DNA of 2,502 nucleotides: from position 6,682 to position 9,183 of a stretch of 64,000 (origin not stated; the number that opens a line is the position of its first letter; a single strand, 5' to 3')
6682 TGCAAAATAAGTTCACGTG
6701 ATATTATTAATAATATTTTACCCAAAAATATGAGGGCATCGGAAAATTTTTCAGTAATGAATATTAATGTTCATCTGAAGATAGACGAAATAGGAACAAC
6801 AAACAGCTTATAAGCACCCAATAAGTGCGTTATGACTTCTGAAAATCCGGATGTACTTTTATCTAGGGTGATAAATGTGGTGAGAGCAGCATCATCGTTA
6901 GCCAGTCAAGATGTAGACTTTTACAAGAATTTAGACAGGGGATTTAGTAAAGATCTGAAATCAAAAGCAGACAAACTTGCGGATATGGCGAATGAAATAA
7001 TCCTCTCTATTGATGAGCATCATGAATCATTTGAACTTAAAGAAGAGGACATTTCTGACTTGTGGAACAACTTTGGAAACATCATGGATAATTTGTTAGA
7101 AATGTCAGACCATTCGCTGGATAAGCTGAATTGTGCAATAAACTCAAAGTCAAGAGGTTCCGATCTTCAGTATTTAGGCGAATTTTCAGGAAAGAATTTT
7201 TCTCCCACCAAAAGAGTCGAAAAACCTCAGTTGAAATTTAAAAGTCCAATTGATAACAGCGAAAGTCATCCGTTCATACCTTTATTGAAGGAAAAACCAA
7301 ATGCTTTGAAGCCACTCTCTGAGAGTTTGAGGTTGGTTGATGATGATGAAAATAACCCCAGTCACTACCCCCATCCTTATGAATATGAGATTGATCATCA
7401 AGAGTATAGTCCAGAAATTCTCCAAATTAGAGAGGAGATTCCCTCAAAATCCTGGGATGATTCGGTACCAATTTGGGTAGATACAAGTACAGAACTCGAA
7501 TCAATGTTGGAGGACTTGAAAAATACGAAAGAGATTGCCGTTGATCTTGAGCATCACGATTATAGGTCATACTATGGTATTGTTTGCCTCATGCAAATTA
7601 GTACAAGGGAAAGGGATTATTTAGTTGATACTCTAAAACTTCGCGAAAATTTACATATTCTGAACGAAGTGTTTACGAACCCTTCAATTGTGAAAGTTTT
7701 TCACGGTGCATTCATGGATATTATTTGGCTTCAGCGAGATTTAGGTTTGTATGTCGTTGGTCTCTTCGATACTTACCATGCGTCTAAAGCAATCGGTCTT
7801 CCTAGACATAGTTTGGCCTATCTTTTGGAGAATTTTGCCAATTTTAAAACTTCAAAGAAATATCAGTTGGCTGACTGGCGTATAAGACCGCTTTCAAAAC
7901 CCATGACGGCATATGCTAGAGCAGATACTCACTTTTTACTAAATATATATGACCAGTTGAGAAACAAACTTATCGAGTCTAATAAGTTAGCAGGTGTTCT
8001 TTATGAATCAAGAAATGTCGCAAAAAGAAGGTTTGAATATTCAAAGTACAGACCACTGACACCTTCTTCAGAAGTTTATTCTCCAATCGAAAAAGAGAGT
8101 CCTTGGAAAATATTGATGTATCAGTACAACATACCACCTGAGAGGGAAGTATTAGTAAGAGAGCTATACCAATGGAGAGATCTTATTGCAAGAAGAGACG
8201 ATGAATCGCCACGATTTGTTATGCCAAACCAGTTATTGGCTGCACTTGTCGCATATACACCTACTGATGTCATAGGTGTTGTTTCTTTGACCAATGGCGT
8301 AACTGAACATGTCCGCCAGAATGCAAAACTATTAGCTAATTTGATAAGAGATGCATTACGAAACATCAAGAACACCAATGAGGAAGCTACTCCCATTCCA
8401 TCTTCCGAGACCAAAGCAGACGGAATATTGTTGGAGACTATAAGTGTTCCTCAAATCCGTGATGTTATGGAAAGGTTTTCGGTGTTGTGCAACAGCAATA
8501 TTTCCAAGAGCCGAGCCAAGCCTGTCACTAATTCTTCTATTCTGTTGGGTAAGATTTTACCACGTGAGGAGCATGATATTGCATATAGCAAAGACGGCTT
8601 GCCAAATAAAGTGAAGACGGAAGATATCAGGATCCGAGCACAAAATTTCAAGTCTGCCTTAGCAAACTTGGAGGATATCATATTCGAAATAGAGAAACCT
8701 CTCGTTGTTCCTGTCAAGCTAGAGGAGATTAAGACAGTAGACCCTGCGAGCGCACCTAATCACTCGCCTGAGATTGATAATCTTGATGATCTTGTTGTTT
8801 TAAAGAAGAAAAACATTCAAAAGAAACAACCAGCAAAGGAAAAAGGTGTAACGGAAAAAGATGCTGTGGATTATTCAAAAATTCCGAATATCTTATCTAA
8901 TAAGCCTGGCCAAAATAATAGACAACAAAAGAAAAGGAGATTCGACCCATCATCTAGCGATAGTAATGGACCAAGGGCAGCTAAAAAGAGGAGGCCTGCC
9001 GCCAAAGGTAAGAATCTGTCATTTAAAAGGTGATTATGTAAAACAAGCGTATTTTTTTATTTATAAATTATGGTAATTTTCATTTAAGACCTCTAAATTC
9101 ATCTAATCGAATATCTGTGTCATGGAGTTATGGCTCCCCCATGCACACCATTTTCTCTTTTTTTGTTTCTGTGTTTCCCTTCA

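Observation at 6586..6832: Point centromere CEN15 embedded in the RRP6 promoter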

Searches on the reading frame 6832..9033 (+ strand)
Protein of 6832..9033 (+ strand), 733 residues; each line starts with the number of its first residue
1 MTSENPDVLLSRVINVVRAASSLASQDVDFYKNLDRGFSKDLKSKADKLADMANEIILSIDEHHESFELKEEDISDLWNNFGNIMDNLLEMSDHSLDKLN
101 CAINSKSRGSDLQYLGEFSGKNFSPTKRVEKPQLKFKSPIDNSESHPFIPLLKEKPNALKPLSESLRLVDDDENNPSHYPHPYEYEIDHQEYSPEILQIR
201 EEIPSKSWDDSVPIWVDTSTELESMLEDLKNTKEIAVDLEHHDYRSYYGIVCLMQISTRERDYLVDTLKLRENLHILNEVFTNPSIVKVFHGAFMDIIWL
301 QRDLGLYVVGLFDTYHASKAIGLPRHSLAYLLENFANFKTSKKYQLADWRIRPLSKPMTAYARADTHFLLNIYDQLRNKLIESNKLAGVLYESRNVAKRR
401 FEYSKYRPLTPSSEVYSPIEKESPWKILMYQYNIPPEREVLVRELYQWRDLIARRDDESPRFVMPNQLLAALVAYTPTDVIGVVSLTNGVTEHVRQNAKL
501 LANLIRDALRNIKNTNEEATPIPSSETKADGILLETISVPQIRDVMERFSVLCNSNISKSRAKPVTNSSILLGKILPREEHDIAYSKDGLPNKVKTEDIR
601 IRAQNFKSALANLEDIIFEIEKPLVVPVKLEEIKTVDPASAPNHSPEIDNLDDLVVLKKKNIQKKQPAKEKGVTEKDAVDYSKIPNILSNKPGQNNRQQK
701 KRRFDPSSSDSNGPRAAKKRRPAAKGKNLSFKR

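Call 7: search_protein_families(library=pfam, proteins=[window:6832-9033:+])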
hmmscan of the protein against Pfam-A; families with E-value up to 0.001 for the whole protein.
window:6832-9033:+ (733 aa): 3 families
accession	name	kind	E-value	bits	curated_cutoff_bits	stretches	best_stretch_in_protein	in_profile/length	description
PF01612.26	DNA_pol_A_exo1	-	2.9e-56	190.4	23.6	1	214-380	2-172/173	3'-5' exonuclease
PF08066.17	PMC2NT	-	1.8e-21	77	23.3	1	14-100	1-90/91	PMC2NT (NUC016) domain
PF00570.28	HRDC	-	5.4e-12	45.9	23.8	1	440-504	3-67/68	HRDC domain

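Call 10: find_encoding_contigs(protein=window:6832-9033:+, flank=3000, max_places=4)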
Protein window:6832-9033:+ (733 aa): 23 contigs read that carry it; 4 places shown.
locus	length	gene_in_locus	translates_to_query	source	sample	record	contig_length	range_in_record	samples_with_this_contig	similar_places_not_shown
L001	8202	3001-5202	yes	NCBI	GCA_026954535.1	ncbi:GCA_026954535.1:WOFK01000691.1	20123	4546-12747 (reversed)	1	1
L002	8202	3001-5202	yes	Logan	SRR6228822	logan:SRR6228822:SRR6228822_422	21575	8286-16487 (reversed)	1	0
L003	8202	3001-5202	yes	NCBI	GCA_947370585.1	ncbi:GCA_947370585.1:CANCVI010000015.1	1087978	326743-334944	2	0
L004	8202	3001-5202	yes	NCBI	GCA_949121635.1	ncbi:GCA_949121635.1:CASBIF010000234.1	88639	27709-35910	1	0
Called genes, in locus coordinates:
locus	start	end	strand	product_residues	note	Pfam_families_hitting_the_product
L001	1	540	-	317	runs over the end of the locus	PF03006:HlyIII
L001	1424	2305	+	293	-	PF08613:Cyclin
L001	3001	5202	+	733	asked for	PF08066:PMC2NT, PF01612:DNA_pol_A_exo1, PF00570:HRDC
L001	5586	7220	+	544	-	PF03155:Alg6_Alg8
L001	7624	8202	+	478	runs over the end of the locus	PF05922:Inhibitor_I9, PF00082:Peptidase_S8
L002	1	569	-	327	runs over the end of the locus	PF03006:HlyIII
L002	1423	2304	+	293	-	PF08613:Cyclin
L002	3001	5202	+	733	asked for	PF08066:PMC2NT, PF01612:DNA_pol_A_exo1, PF00570:HRDC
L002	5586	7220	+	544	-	PF03155:Alg6_Alg8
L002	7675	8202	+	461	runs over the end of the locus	PF05922:Inhibitor_I9, PF00082:Peptidase_S8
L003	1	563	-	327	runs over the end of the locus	PF03006:HlyIII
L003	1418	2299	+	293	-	PF08613:Cyclin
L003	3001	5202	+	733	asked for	PF08066:PMC2NT, PF01612:DNA_pol_A_exo1, PF00570:HRDC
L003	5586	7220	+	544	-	PF03155:Alg6_Alg8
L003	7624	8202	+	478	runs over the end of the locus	PF05922:Inhibitor_I9, PF00082:Peptidase_S8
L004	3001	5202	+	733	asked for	PF08066:PMC2NT, PF01612:DNA_pol_A_exo1, PF00570:HRDC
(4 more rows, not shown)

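Call 11: find_homologous_proteins(query=window:6832-9033:+, max_evalue=1e-100)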
Query window:6832-9033:+ (733 aa): 641 proteins with E <= 1e-100 among 8000 candidates; the best 120 are listed.
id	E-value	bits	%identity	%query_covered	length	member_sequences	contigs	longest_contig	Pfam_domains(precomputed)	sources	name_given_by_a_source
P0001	0.0e+0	1620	99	100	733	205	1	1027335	PF01612.27,PF00570.29,PF08066.18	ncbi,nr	ncbi:ALI_HP2_G0048290.mRNA.1.CDS.1 [Saccharomyces cerevisiae]|nr:ALI_HP2_G0048290.mRNA.1.CDS.1 [Sacc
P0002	0.0e+0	1427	86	100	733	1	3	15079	PF01612.27,PF00570.29,PF08066.18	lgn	-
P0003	0.0e+0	1424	86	100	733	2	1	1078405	PF01612.27,PF00570.29,PF08066.18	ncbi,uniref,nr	ncbi:exosome nuclease subunit RRP6 [Saccharomyces paradoxus]|uniref:Exosome nuclease subunit RRP6 n=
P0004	0.0e+0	1291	78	100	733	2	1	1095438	PF01612.27,PF00570.29,PF08066.18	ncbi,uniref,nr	ncbi:hypothetical protein SMKI_15G1590 [Saccharomyces mikatae IFO 1815]|uniref:HRDC domain-containin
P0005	0.0e+0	1270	77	100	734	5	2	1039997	PF01612.27,PF00570.29,PF08066.18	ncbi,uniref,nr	ncbi:hypothetical protein SKDZ_15G1540 [Saccharomyces kudriavzevii ZP591]|uniref:Rrp6p n=1 Tax=Sacch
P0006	0.0e+0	1259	75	100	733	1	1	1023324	PF01612.27,PF00570.29,PF08066.18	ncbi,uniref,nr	ncbi:rrp6p [Saccharomyces arboricola H-6]|uniref:Rrp6p n=1 Tax=Saccharomyces arboricola (strain H-6 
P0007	0.0e+0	1233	75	100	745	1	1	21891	PF01612.27,PF00570.29,PF08066.18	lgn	-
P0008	0.0e+0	1231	75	100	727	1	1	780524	PF01612.27,PF00570.29,PF08066.18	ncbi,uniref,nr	ncbi:hypothetical protein SUVC_15G1520 [Saccharomyces uvarum]|uniref:HRDC domain-containing protein 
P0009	0.0e+0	1231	75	100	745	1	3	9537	PF01612.27,PF00570.29,PF08066.18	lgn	-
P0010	0.0e+0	1231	75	100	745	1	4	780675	PF01612.27,PF00570.29,PF08066.18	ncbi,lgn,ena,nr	ncbi:hypothetical protein N7582_005195 [Saccharomyces uvarum]|nr:hypothetical protein N7582_005195 [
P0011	0.0e+0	1228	75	100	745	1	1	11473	PF01612.27,PF00570.29,PF08066.18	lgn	-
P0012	0.0e+0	1227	74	100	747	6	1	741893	PF01612.27,PF00570.29,PF08066.18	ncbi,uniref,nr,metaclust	ncbi:exosome nuclease subunit RRP6 [Saccharomyces eubayanus]|uniref:exosome nuclease subunit RRP6 n=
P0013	1.7e-250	852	55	100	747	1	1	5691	PF01612.27,PF00570.29,PF08066.18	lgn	-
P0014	7.3e-248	843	53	100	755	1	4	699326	PF01612.27,PF00570.29,PF08066.18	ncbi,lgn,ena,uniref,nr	ncbi:hypothetical protein NCAS_0H00860 [Naumovozyma castellii]|uniref:HRDC domain-containing protein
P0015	2.5e-245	835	53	100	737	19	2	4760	PF01612.27,PF00570.29,PF08066.18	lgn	-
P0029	5.3e-234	797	53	100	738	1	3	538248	PF01612.27,PF00570.29,PF08066.18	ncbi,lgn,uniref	ncbi:Exosome complex exonuclease RRP6 [Nakaseomyces bracarensis]|uniref:Exosome complex exonuclease 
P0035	7.9e-228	777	51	100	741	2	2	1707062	PF01612.27,PF00570.29,PF08066.18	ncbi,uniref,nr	ncbi:ZYRO0C07678p [Zygosaccharomyces rouxii]|uniref:ZYRO0C07678p n=1 Tax=Zygosaccharomyces rouxii (s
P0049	1.0e-223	763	49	100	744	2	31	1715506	PF01612.27,PF00570.29,PF08066.18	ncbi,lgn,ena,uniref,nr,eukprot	ncbi:exosome nuclease subunit RRP6 [Kluyveromyces lactis]|uniref:KLLA0D01309p n=1 Tax=Kluyveromyces 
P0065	4.0e-218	745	47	100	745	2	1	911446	PF01612.27,PF00570.29,PF08066.18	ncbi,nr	ncbi:FACL001Cp [Eremothecium gossypii FDAG1]|nr:FACL001Cp [Eremothecium gossypii FDAG1]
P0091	2.0e-198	680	47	99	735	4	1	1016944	PF01612.27,PF00570.29,PF08066.18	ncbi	ncbi:Exosome complex exonuclease RRP6 [Lachancea thermotolerans]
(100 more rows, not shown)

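Call 12: find_encoding_contigs(protein=P0003, flank=3000, max_places=1)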
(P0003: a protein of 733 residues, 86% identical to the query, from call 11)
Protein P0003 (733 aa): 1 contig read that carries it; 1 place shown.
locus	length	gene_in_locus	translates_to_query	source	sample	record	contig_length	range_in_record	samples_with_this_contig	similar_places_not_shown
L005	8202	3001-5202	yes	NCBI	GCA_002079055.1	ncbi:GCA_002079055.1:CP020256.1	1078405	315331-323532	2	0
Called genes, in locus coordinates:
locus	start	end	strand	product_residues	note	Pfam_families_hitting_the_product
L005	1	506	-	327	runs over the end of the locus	PF03006:HlyIII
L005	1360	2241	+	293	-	PF08613:Cyclin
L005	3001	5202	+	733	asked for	PF08066:PMC2NT, PF01612:DNA_pol_A_exo1, PF00570:HRDC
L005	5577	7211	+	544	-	PF03155:Alg6_Alg8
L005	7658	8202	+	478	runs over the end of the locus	PF05922:Inhibitor_I9, PF00082:Peptidase_S8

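Call 13: find_encoding_contigs(protein=P0004, flank=3000, max_places=1)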
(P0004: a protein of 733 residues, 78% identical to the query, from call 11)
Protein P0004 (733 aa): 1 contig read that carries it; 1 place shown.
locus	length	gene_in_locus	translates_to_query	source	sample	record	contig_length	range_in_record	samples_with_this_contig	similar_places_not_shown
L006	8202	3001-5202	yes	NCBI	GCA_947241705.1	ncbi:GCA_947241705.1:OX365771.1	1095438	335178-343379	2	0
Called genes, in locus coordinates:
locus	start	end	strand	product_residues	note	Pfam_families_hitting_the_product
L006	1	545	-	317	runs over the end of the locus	PF03006:HlyIII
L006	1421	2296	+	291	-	PF08613:Cyclin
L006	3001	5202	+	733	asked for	PF08066:PMC2NT, PF01612:DNA_pol_A_exo1, PF00570:HRDC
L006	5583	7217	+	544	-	PF03155:Alg6_Alg8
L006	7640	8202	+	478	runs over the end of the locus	PF05922:Inhibitor_I9, PF00082:Peptidase_S8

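Call 14: find_encoding_contigs(protein=P0005, flank=3000, max_places=1)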
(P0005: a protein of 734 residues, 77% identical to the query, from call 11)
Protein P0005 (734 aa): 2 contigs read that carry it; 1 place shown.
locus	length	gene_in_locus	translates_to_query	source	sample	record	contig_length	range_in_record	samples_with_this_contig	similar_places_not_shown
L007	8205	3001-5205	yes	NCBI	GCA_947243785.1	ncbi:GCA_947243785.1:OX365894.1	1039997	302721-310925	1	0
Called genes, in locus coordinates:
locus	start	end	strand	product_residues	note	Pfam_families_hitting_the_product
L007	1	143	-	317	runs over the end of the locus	PF03006:HlyIII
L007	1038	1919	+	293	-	PF08613:Cyclin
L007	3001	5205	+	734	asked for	PF08066:PMC2NT, PF01612:DNA_pol_A_exo1, PF00570:HRDC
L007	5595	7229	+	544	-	PF03155:Alg6_Alg8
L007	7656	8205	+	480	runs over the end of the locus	PF05922:Inhibitor_I9, PF00082:Peptidase_S8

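Call 15: find_encoding_contigs(protein=P0006, flank=3000, max_places=1)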
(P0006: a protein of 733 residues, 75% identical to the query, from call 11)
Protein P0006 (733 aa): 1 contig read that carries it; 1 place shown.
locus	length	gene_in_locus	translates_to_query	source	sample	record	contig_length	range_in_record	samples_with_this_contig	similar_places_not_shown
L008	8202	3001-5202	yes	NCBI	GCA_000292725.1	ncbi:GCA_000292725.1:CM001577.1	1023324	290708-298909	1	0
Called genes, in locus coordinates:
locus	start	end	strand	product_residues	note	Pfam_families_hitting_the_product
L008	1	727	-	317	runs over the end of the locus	PF03006:HlyIII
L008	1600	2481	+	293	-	PF08613:Cyclin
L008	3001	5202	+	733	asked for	PF08066:PMC2NT, PF01612:DNA_pol_A_exo1, PF00570:HRDC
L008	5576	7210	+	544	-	PF03155:Alg6_Alg8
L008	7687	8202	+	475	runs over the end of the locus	PF05922:Inhibitor_I9, PF00082:Peptidase_S8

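Call 16: find_encoding_contigs(protein=P0010, flank=3000, max_places=1)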
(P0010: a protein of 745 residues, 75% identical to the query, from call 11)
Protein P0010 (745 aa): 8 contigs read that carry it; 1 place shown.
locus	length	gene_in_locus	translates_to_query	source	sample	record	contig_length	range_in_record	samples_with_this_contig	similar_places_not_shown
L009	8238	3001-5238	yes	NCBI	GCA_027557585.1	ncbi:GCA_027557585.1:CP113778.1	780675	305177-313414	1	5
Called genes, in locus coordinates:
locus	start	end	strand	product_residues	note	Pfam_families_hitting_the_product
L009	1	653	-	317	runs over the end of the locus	PF03006:HlyIII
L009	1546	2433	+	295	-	PF08613:Cyclin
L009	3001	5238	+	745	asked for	PF08066:PMC2NT, PF01612:DNA_pol_A_exo1, PF00570:HRDC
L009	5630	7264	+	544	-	PF03155:Alg6_Alg8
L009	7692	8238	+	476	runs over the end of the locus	PF05922:Inhibitor_I9, PF00082:Peptidase_S8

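Call 17: find_encoding_contigs(protein=P0012, flank=3000, max_places=1)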
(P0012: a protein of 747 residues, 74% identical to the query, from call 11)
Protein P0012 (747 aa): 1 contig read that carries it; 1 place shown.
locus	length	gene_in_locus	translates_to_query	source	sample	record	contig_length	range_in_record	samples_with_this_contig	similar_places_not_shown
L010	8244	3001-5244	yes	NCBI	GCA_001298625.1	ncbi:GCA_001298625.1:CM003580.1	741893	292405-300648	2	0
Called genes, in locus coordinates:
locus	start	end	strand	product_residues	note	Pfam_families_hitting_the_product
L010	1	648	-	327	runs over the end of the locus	PF03006:HlyIII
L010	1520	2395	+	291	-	PF08613:Cyclin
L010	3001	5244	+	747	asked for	PF08066:PMC2NT, PF01612:DNA_pol_A_exo1, PF00570:HRDC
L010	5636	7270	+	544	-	PF03155:Alg6_Alg8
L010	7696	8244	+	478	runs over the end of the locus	PF05922:Inhibitor_I9 (weak), PF00082:Peptidase_S8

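Call 21: find_encoding_contigs(protein=P0065, flank=3000, max_places=1)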
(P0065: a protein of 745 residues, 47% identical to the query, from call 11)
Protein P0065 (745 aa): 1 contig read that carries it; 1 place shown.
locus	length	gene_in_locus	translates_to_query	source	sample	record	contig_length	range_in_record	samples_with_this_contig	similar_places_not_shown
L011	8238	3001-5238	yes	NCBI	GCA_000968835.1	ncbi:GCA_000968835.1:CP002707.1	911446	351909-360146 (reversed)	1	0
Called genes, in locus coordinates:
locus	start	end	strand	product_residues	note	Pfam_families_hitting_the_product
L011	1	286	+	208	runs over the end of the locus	PF00009:GTP_EFTU (weak), PF00025:Arf, PF00071:Ras, PF01926:MMR_HSR1 (weak), PF04670:Gtr1_RagA (weak), PF08477:Roc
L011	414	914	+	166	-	-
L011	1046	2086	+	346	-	PF08613:Cyclin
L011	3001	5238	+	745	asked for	PF08066:PMC2NT, PF01612:DNA_pol_A_exo1, PF00570:HRDC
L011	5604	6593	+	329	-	PF03006:HlyIII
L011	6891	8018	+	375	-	PF01529:DHHC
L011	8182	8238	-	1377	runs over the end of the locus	PF02671:PAH, PF23202:PAH_ZNF598 (faint), PF02671:PAH, PF08295:Sin3_corepress, PF16879:Sin3a_C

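Call 22: find_encoding_contigs(protein=P0049, flank=3000, max_places=1)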
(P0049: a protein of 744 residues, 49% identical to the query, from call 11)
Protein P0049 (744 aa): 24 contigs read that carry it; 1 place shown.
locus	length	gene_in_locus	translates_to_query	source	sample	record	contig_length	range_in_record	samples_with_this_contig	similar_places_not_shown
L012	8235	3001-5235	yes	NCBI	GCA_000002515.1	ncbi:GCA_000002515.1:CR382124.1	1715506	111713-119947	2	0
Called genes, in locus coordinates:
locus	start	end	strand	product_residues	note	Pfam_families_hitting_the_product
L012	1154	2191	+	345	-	PF08613:Cyclin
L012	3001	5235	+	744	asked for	PF08066:PMC2NT, PF01612:DNA_pol_A_exo1, PF00570:HRDC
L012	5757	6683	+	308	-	PF03006:HlyIII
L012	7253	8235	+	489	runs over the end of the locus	PF17184:Rit1_C, PF04179:Init_tRNA_PT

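Call 23: find_encoding_contigs(protein=P0035, flank=3000, max_places=1)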
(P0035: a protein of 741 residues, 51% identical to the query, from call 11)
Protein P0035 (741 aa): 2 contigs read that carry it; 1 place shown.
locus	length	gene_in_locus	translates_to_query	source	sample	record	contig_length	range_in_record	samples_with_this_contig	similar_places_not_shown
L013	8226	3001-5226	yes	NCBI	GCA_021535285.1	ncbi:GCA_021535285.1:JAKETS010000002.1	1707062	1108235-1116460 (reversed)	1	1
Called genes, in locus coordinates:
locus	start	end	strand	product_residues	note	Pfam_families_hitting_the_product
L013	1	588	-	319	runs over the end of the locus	PF03006:HlyIII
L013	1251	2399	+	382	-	PF08613:Cyclin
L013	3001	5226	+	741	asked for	PF08066:PMC2NT, PF01612:DNA_pol_A_exo1, PF00570:HRDC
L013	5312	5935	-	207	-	PF00009:GTP_EFTU (weak), PF00025:Arf, PF00071:Ras, PF01926:MMR_HSR1 (weak), PF04670:Gtr1_RagA (weak), PF08477:Roc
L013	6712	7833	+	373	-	PF02678:Pirin, PF05726:Pirin_C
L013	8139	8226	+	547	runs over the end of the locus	PF03155:Alg6_Alg8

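Call 24: find_encoding_contigs(protein=P0091, flank=3000, max_places=1)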
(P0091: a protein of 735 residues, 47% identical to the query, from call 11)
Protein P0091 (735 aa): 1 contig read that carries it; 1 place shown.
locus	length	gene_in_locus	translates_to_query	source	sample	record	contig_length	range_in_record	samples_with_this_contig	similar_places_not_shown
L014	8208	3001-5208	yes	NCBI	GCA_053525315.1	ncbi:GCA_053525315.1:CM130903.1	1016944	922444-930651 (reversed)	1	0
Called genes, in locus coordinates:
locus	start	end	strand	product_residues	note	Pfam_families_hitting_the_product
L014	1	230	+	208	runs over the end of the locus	PF00009:GTP_EFTU (faint), PF00025:Arf, PF00071:Ras, PF01926:MMR_HSR1 (weak), PF04670:Gtr1_RagA (weak), PF08477:Roc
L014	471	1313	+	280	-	PF08613:Cyclin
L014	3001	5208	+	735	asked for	PF08066:PMC2NT, PF01612:DNA_pol_A_exo1, PF00570:HRDC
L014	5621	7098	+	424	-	PF03006:HlyIII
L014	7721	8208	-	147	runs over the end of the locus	-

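Call 25: find_encoding_contigs(protein=P0029, flank=3000, max_places=1)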
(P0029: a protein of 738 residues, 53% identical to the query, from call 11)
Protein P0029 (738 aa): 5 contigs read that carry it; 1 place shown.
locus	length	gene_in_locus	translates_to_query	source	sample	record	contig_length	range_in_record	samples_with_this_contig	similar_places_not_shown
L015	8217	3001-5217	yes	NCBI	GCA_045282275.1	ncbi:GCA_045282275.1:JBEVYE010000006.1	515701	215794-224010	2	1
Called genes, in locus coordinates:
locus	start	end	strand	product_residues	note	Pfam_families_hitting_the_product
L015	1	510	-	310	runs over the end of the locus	PF03006:HlyIII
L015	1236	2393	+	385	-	PF08613:Cyclin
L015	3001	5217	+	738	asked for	PF08066:PMC2NT, PF01612:DNA_pol_A_exo1, PF00570:HRDC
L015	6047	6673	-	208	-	PF00009:GTP_EFTU (weak), PF00025:Arf, PF00071:Ras, PF01926:MMR_HSR1 (weak), PF04670:Gtr1_RagA (weak), PF08477:Roc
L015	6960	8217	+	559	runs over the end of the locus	PF03155:Alg6_Alg8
